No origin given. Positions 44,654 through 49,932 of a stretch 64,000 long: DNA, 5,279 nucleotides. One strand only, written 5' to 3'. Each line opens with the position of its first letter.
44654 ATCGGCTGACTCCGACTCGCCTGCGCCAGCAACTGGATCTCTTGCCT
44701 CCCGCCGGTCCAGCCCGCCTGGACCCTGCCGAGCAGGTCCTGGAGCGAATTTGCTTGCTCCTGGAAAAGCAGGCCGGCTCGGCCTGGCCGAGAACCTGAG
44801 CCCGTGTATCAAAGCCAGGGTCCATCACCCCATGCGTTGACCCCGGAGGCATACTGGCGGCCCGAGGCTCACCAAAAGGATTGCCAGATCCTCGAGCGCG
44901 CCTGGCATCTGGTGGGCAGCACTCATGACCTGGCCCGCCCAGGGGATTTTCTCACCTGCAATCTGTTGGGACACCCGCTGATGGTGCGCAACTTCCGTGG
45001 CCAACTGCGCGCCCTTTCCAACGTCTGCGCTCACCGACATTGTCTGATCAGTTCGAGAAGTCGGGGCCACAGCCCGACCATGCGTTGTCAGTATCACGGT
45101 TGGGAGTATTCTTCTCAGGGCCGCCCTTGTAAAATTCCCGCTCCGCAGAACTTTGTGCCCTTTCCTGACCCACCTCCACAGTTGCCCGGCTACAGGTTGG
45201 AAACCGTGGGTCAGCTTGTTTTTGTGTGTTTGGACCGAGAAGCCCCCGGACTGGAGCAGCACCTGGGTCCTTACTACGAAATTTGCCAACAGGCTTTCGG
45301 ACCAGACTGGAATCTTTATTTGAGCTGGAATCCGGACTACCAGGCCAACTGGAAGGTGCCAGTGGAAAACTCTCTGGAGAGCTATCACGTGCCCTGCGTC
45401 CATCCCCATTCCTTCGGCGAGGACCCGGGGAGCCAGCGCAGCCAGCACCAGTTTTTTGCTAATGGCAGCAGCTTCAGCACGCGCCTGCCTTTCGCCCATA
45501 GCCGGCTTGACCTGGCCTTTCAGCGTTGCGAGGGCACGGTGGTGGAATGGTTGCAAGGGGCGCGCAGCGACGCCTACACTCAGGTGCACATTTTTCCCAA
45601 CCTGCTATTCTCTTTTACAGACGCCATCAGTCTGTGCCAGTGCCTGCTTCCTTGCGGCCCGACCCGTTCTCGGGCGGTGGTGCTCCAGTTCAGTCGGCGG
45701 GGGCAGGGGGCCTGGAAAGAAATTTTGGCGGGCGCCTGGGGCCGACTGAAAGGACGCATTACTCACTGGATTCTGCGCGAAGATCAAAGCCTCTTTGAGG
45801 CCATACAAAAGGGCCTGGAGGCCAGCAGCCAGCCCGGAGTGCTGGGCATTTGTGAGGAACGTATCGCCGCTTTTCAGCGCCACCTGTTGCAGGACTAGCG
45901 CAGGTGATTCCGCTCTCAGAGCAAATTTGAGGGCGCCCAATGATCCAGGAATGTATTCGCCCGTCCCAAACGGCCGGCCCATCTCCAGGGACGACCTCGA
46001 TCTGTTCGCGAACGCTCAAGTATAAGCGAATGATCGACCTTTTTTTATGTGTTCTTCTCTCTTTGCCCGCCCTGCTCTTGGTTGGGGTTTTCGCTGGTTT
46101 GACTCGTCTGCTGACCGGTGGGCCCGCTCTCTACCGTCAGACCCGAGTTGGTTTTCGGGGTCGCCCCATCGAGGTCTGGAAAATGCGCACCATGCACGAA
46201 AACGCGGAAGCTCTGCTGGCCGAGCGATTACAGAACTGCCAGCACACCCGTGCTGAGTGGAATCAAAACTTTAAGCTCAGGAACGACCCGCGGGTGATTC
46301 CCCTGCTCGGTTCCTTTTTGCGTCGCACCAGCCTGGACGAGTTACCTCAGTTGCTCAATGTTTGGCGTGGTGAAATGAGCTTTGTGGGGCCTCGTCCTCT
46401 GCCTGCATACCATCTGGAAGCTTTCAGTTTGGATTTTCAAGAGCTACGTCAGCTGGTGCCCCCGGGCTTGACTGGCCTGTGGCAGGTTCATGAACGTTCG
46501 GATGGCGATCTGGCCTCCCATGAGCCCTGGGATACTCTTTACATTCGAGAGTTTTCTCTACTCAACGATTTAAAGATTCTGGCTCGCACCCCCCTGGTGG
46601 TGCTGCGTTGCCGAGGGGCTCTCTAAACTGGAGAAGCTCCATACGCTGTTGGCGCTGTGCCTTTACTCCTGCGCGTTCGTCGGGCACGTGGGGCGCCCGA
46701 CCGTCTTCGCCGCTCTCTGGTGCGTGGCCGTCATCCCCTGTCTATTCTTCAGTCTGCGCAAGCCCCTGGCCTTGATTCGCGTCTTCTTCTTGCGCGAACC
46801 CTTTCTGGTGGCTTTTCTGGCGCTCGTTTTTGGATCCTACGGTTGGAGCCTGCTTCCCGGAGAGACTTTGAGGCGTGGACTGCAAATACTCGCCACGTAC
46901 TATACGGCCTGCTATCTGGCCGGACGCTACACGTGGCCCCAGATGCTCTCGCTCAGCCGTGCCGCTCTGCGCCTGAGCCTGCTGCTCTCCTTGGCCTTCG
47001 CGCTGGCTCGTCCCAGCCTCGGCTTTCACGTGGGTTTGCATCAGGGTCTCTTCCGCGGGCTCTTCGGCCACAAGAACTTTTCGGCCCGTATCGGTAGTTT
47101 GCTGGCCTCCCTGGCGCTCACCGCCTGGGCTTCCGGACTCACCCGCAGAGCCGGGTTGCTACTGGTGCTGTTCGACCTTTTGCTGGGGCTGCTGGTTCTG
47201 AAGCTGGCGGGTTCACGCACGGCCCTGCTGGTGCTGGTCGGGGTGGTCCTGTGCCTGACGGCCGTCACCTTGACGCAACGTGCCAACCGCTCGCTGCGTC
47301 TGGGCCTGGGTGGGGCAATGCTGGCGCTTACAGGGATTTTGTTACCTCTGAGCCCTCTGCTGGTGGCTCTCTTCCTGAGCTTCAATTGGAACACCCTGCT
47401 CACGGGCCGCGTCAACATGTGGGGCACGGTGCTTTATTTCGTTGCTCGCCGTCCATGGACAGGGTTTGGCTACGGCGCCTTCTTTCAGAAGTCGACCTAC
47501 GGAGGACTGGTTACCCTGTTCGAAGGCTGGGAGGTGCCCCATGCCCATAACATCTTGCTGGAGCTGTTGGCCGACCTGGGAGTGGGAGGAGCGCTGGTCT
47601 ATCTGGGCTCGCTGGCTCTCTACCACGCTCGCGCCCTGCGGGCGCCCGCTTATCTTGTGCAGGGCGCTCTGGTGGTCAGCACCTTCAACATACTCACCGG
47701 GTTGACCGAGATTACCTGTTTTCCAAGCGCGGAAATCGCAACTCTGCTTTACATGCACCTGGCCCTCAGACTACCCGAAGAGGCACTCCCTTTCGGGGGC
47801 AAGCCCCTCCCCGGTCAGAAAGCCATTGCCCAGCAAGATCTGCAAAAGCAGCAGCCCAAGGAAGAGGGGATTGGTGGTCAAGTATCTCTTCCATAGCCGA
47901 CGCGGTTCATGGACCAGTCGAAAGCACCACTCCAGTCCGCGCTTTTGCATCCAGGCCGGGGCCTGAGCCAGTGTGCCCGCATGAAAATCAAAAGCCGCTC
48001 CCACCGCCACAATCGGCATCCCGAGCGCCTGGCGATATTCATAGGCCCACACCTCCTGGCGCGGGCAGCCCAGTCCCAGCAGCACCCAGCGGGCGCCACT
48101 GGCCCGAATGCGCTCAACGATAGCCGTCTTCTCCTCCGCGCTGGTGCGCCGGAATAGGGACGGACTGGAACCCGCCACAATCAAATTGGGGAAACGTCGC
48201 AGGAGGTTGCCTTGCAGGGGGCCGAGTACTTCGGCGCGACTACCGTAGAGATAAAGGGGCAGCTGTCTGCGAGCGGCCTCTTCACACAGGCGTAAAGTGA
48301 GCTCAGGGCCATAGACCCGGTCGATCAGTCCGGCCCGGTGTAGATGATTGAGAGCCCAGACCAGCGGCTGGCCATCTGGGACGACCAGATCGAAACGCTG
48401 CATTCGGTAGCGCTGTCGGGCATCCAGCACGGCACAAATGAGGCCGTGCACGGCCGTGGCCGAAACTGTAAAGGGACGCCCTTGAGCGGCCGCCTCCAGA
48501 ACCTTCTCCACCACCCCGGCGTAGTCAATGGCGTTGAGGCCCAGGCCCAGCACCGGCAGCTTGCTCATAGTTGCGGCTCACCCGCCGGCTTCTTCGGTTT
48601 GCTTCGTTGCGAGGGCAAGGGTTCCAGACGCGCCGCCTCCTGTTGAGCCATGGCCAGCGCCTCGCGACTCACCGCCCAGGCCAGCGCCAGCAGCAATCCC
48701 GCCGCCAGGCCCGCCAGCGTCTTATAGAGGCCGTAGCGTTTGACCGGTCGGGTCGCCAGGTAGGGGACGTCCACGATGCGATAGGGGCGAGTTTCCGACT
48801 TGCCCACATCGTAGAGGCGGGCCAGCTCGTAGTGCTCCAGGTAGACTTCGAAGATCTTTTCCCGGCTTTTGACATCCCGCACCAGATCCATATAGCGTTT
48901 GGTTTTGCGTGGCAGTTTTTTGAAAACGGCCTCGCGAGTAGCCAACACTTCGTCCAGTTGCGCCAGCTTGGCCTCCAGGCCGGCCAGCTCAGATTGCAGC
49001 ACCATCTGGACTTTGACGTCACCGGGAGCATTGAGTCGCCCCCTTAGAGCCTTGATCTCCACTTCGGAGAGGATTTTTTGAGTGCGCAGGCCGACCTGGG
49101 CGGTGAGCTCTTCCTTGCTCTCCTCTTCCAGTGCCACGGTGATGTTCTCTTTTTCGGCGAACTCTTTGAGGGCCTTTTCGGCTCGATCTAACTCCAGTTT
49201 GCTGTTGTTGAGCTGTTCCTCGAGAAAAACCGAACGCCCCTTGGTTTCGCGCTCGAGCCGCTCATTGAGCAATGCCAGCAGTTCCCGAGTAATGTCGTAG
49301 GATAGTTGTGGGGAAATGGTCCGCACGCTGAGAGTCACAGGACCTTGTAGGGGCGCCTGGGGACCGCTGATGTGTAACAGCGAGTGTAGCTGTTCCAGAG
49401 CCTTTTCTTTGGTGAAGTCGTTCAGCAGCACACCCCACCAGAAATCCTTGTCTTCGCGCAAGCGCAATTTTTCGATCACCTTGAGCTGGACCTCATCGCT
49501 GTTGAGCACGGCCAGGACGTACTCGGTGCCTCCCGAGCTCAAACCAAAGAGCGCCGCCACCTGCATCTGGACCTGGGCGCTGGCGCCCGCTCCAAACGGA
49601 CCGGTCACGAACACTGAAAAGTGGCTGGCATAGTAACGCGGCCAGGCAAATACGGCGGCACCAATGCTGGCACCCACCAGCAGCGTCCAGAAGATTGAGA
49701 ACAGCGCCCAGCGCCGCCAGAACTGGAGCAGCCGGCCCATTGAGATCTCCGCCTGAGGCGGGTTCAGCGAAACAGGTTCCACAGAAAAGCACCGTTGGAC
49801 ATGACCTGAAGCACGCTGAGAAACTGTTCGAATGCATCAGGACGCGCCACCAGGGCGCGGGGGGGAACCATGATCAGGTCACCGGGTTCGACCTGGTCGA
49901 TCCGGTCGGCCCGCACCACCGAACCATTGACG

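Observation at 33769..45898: Compact PKS-glycolipid-type locus: HHxxxDG acyltransferase, stand-alone thioester reductase, KS-CLF-AT-ACP-KR-DH synthase, SDR, GT1 glycosyltransferase and Rieske oxygenase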

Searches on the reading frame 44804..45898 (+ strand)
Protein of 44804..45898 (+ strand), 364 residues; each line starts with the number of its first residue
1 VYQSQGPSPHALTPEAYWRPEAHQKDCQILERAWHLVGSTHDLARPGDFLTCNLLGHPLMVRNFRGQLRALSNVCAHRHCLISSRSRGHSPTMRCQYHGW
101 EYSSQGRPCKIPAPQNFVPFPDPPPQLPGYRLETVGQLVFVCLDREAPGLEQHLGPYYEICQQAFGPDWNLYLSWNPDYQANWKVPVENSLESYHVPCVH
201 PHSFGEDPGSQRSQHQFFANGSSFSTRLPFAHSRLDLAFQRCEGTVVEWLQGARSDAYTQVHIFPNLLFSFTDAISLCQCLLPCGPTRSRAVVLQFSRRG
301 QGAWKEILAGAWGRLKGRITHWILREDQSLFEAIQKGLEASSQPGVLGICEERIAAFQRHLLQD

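Call 3: search_protein_families(library=pfam, proteins=[window:44804-45898:+], max_evalue=0.001)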
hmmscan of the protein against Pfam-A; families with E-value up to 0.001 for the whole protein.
window:44804-45898:+ (364 aa): 2 families
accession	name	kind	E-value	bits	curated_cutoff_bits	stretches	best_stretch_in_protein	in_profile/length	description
PF00848.25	Ring_hydroxyl_A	-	4.5e-24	85.9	24.9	1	169-361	4-202/208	Ring hydroxylating alpha subunit (catalytic domain)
PF00355.32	Rieske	-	5e-17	62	20.3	1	34-118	2-85/88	Rieske [2Fe-2S] domain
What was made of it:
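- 44804..45898 (+): Alpha-only Rieske non-heme-iron oxygenase. Pfam Rieske and Ring_hydroxyl_A (call 3).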

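Call 9: search_protein_families(library=ncbifam, proteins=[window:44804-45898:+], max_evalue=0.001)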
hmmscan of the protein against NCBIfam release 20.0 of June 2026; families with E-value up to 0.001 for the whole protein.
window:44804-45898:+ (364 aa): 6 families
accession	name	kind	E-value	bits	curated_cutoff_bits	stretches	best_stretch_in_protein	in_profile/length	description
TIGR03228.1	anthran_1_2_A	equivalog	4.9e-19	68.4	671.9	1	28-201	33-214/438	anthranilate 1,2-dioxygenase large subunit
NF058607.1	GlBtMonoOxGbcA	equivalog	7.8e-18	64.1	670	1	20-202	41-224/420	glycine betaine monooxygenase oxygenase subunit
TIGR03229.1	benzo_1_2_benA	equivalog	6.1e-15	55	780.95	1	28-201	33-216/433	benzoate 1,2-dioxygenase large subunit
NF041684.1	ant_diox_AndAc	equivalog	1.2e-13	50.5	750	1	32-200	45-222/418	anthranilate 1,2-dioxygenase large subunit AndAc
NF042946.1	3PPDioc_HcaE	equivalog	2.2e-13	50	830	1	12-156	16-165/450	3-phenylpropionate/cinnamic acid dioxygenase subunit alpha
NF052579.1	BetMthstMoxSdmAMthl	equivalog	1.4e-05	24.3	600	1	60-111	44-94/351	4beta-methylsterol monooxygenase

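Call 38: search_solved_structures(query=window:44804-45898:+, max_evalue=0.00001)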
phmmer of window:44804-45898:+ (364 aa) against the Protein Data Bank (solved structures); distinct sequences matched with E-value up to 0.00001: 40.
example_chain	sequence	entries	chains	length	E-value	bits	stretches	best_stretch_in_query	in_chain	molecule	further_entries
2ckf_A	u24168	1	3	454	1.2e-21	80.4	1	15-209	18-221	RING-HYDROXYLATING DIOXYGENASE ALPHA SUBUNIT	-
2gbw_A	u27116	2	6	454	1e-20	77.4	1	15-207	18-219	Biphenyl 2,3-Dioxygenase Alpha Subunit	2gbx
6y9c_A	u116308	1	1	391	3.4e-19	72.4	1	22-206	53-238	Carnitine monooxygenase oxygenase subunit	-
6y8j_A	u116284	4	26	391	4.7e-19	71.9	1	22-206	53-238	Carnitine monooxygenase oxygenase subunit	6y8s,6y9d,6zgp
9jp5_A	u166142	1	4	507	1.2e-16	64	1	25-201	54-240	Phthalate 3,4-dioxygenase alpha subunit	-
4hjl_A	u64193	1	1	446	1.8e-16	63.4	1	29-204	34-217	Naphthalene 1,2-dioxygenase subunit alpha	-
1eg9_A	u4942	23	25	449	1.8e-16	63.4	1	29-204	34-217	PROTEIN (NAPHTHALENE 1,2-DIOXYGENASE ALPHA SUBUNIT) | NAPHTHALENE 1,2-DIOXYGENASE | NAPHTHALENE 1,2-DIOXYGENASE ALPHA SUBUNIT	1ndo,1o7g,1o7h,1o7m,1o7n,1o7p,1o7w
2hmj_A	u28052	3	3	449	1.8e-16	63.4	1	29-204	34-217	Naphthalene 1,2-dioxygenase alpha subunit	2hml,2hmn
1uli_A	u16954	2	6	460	2.7e-16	62.8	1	14-156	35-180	biphenyl dioxygenase large subunit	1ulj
3n0q_A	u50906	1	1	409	5.3e-16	61.9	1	9-208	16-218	Putative aromatic-ring hydroxylating dioxygenase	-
5xbp_A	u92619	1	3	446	6e-14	55.1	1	29-201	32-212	3NT oxygenase alpha subunit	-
9o71_A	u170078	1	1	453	7.4e-14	54.8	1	30-205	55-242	Phenylpropionate dioxygenase-like ring-hydroxylating dioxygenase large terminal subunit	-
3vca_A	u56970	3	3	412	1.5e-13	53.8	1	12-207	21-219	Ring-hydroxylating dioxygenase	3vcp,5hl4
4qup_A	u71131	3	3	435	1.7e-13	53.6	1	12-202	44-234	Monoxygenase; demethylase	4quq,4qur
8k0a_A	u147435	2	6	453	2.4e-13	53.1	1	10-200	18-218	3-phenylpropionate/cinnamic acid dioxygenase subunit alpha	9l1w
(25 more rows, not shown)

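Call 75: search_solved_structures(query=A3, max_evalue=1e-10)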
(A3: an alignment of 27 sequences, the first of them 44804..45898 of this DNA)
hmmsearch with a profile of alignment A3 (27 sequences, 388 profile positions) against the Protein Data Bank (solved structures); distinct sequences matched with E-value up to 1e-10: 44.
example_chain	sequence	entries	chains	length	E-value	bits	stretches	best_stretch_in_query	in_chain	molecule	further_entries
2ckf_A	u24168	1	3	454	1.9e-42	148.6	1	24-220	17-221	RING-HYDROXYLATING DIOXYGENASE ALPHA SUBUNIT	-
2gbw_A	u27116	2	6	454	5.8e-41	143.7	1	23-221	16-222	Biphenyl 2,3-Dioxygenase Alpha Subunit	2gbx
6y8j_A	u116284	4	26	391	2.6e-39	138.3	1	26-234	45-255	Carnitine monooxygenase oxygenase subunit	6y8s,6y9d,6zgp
6y9c_A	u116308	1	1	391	3.3e-39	137.9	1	26-234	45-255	Carnitine monooxygenase oxygenase subunit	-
7vju_A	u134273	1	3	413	3.7e-38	134.5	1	26-352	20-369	Rieske (2Fe-2S) domain protein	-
3en1_A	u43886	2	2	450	1.2e-37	132.8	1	22-206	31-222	Benzene 1,2-dioxygenase subunit alpha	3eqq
7q04_D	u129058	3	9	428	1.4e-37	132.6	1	26-352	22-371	Terephthalate 1,2-dioxygenase, terminal oxygenase component subunit alpha 2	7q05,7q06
2hmj_A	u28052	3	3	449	1.6e-37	132.3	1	29-217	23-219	Naphthalene 1,2-dioxygenase alpha subunit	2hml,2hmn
4hjl_A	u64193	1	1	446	1.8e-37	132.2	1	29-217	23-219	Naphthalene 1,2-dioxygenase subunit alpha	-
1eg9_A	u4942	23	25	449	1.8e-37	132.2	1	29-217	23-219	PROTEIN (NAPHTHALENE 1,2-DIOXYGENASE ALPHA SUBUNIT) | NAPHTHALENE 1,2-DIOXYGENASE | NAPHTHALENE 1,2-DIOXYGENASE ALPHA SUBUNIT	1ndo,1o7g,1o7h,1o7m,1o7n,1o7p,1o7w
1uli_A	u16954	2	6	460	3.8e-37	131.1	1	21-206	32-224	biphenyl dioxygenase large subunit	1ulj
9jp5_A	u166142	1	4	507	8.2e-37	130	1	21-214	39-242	Phthalate 3,4-dioxygenase alpha subunit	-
7c8z_A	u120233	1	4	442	9.5e-37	129.8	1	26-353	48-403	Salicylate 5-hydroxylase, large oxygenase component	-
3n0q_A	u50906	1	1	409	9.1e-36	126.6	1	13-221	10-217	Putative aromatic-ring hydroxylating dioxygenase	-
9o71_A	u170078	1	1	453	1.4e-35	126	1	24-214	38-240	Phenylpropionate dioxygenase-like ring-hydroxylating dioxygenase large terminal subunit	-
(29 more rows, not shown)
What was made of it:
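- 44804..45898 (+): Solved relatives are generic (calls 38, 75).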

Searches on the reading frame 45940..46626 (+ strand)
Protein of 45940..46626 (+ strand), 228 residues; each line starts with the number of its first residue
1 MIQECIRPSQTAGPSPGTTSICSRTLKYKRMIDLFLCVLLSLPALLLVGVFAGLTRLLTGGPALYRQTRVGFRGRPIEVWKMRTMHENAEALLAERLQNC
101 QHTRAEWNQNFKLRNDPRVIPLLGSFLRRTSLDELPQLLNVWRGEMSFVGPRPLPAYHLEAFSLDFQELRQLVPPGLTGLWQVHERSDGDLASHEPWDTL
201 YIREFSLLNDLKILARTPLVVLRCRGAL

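Call 7: search_protein_families(library=pfam, proteins=[window:45940-46626:+], max_evalue=0.001)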
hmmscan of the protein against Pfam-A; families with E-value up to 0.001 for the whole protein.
window:45940-46626:+ (228 aa): 1 family
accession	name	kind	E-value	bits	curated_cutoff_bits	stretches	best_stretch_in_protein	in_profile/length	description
PF02397.22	Bac_transf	-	1.7e-50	171.5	27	1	29-222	1-178/179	Bacterial sugar transferase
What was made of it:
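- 45940..46626 (+): Polyprenyl-phosphate glycosyl-1-phosphate transferase, same strand, 41 nt after the Rieske gene. Pfam Bac_transf, 171 bits (call 7).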

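Call 76: search_protein_families(library=ncbifam, proteins=[window:45940-46626:+], max_evalue=0.00001)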
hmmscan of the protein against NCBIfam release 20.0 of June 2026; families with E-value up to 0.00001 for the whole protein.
window:45940-46626:+ (228 aa): 10 families
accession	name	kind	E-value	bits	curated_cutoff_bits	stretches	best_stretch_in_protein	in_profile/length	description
TIGR03025.1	EPS_sugtrans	subfamily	5.2e-66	223.7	295.55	1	27-227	256-444/445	exopolysaccharide biosynthesis polyprenyl glycosylphosphotransferase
TIGR03022.1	WbaP_sugtrans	subfamily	6.7e-65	220.1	403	1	26-227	256-455/456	undecaprenyl-phosphate galactose phosphotransferase WbaP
TIGR03023.1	WcaJ_sugtrans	equivalog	1.9e-47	162.6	410.75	1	28-227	262-452/453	undecaprenyl-phosphate glucose phosphotransferase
NF052601.1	undeca_RfbP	equivalog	4.9e-47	160.3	330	1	27-222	43-236/244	undecaprenyl-phosphate galactose phosphotransferase family protein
NF011751.0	PRK15204.1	equivalog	1.1e-44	152.8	907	1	28-227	279-475/476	undecaprenyl-phosphate galactose phosphotransferase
NF041877.1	EPS_EpsZ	equivalog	1e-37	129.9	800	1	28-227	265-458/459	exopolysaccharide biosynthesis polyisoprenyl-phosphate hexose-1-phosphate transferase EpsZ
TIGR03013.1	EpsB_2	subfamily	2.5e-33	115.8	393.35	1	28-227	254-442/443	TIGR03013 family XrtA/PEP-CTERM system glycosyltransferase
NF007518.0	PRK10124.1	equivalog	4.6e-30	104.7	684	1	28-215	273-451/464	undecaprenyl-phosphate glucose phosphotransferase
NF050817.1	PolSacchBiosHfsE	equivalog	2.6e-22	79.2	750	1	24-215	267-453/467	polysaccharide biosynthesis protein HfsE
NF045514.1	glycotran_HepC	equivalog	4.2e-15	55.6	140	1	27-154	115-212/220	heterocyst development glycosyltransferase HepC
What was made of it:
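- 45940..46626 (+): TIGR03025/TIGR03022 (call 76).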

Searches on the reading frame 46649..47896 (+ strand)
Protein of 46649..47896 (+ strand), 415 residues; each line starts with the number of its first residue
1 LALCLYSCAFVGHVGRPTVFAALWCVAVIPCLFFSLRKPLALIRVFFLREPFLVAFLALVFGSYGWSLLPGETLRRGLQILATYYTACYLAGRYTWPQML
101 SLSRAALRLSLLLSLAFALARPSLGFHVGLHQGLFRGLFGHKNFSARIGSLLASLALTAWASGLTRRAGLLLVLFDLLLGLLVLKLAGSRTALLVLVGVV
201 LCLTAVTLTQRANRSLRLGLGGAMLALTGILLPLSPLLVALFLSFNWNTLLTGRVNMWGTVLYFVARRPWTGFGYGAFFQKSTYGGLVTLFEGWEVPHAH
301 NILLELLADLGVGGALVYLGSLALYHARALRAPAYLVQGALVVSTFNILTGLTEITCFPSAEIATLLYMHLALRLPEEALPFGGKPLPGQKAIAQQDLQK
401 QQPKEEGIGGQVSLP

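Call 7: search_protein_families(library=pfam, proteins=[window:46649-47896:+], max_evalue=0.001)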
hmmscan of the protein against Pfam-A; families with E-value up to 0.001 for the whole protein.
window:46649-47896:+ (415 aa): 1 family
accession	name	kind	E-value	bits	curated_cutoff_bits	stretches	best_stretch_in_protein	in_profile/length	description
PF04932.20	Wzy_C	-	8.6e-16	58.5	31.7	1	177-319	3-149/149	O-Antigen ligase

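Call 72: search_protein_families(library=pfam, proteins=[window:46649-47896:+], max_evalue=0.01)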
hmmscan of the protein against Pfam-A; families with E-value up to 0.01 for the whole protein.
window:46649-47896:+ (415 aa): 1 family
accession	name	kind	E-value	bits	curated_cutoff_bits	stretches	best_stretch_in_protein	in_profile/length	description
PF04932.20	Wzy_C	-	8.6e-16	58.5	31.7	1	177-319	3-149/149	O-Antigen ligase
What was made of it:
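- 46688..47896 (+): Wzy_C-family membrane protein (polymerase or ligase). Pfam Wzy_C, 58.5 bits (calls 7, 72).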

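Call 76: search_protein_families(library=ncbifam, proteins=[window:46649-47896:+], max_evalue=0.00001)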
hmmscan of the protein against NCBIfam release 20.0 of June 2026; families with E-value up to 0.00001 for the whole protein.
window:46649-47896:+ (415 aa): 0 families
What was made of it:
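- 46688..47896 (+): No NCBIfam match (call 76).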

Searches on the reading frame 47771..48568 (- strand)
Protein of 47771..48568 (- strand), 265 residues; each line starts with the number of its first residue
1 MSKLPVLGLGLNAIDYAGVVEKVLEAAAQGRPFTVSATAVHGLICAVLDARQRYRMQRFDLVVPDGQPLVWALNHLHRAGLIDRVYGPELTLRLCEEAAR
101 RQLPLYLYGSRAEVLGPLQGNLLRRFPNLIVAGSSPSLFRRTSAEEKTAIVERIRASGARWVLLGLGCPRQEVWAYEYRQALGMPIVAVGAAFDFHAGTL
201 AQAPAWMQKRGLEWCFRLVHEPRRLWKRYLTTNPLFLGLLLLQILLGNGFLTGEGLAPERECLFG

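Call 7: search_protein_families(library=pfam, proteins=[window:47771-48568:-], max_evalue=0.001)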
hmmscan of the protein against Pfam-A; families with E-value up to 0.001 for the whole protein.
window:47771-48568:- (265 aa): 1 family
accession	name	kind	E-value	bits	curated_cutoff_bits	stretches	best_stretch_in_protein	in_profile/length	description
PF03808.19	Glyco_tran_WecG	-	1.2e-56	191.6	27.4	1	60-229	2-168/168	Glycosyl transferase WecG/TagA/CpsF family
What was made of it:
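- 47771..48568 (-): WecG/TagA/CpsF-family glycosyltransferase. Pfam Glyco_tran_WecG, 192 bits (call 7).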

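Call 76: search_protein_families(library=ncbifam, proteins=[window:47771-48568:-], max_evalue=0.00001)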
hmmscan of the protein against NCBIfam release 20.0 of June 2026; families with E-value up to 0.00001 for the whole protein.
window:47771-48568:- (265 aa): 4 families
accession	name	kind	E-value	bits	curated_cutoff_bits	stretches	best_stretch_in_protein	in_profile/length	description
TIGR00696.1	wecG_tagA_cpsF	superfamily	2.8e-43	147.7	69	1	59-232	6-176/178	WecB/TagA/CpsF family glycosyltransferase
NF041872.1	EPS_EpsA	equivalog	1.4e-33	116.4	500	1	34-242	48-256/265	exopolysaccharide biosynthesis glycosyltransferase EpsA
NF002980.1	PRK03692.1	equivalog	3.4e-27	95.4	323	1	23-227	23-224/240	lipopolysaccharide N-acetylmannosaminouronosyltransferase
NF041710.1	UDPacetylman_taseTarA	equivalog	5.7e-19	68.6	350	1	49-227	56-229/247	N-acetylglucosaminyldiphosphoundecaprenol N-acetyl-beta-D-mannosaminyltransferase TarA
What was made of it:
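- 47771..48568 (-): TIGR00696 (call 76).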

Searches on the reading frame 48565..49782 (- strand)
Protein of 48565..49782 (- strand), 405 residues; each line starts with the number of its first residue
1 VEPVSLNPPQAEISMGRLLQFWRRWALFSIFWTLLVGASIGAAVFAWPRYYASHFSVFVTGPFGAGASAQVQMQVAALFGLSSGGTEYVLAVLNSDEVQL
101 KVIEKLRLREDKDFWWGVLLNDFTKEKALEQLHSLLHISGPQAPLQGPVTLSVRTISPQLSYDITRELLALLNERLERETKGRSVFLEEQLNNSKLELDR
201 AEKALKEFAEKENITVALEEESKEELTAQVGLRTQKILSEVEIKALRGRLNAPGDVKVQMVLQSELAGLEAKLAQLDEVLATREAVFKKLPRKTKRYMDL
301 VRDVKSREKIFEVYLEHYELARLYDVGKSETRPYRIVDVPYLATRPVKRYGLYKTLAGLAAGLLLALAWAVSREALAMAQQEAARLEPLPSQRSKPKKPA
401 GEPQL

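Call 18: search_protein_families(library=pfam, proteins=[window:48565-49782:-], max_evalue=0.00001)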
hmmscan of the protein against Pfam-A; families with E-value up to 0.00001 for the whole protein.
window:48565-49782:- (405 aa): 0 families

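Call 53: search_protein_families(library=pfam, proteins=[window:48565-49782:-], max_evalue=5)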
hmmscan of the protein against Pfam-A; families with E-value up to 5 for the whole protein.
window:48565-49782:- (405 aa): 6 families
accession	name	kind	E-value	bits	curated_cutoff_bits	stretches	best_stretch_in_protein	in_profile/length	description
PF13807.11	GNVR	-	0.0071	16.7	27.7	1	295-375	4-82/82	G-rich domain on putative tyrosine kinase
PF02706.20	Wzz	-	0.045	14.5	25.5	1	13-106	3-91/91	Chain length determinant protein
PF01402.27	RHH_1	-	0.066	13.6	20.5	0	165-189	7-31/39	Ribbon-helix-helix protein, copG family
PF16289.11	PIN_12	-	0.47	11.3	32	1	193-309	12-133/172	PIN domain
PF23494.1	bPH_10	-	1.6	8.6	27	0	23-102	7-86/151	YqeB-like bacterial PH domain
PF04102.17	SlyX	-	4.5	8.4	30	1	262-308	8-54/67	SlyX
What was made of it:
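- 48565..49740 (-): Wzz/GNVR-like chain-length determinant. Weak GNVR/Wzz matches (call 53).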

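Call 76: search_protein_families(library=ncbifam, proteins=[window:48565-49782:-], max_evalue=0.00001)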
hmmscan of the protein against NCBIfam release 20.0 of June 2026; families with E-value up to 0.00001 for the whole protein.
window:48565-49782:- (405 aa): 2 families
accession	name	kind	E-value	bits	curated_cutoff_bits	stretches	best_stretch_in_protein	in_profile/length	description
TIGR03007.1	pepcterm_ChnLen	equivalog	2.9e-14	52.2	278.85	1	262-386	322-448/498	XrtA system polysaccharide chain length determinant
TIGR01010.1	BexC_CtrB_KpsE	subfamily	1.2e-06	27.9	437.5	1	145-356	129-337/362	polysaccharide export inner-membrane protein, BexC/CtrB/KpsE family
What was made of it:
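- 48565..49740 (-): TIGR03007, 52 bits (call 76).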
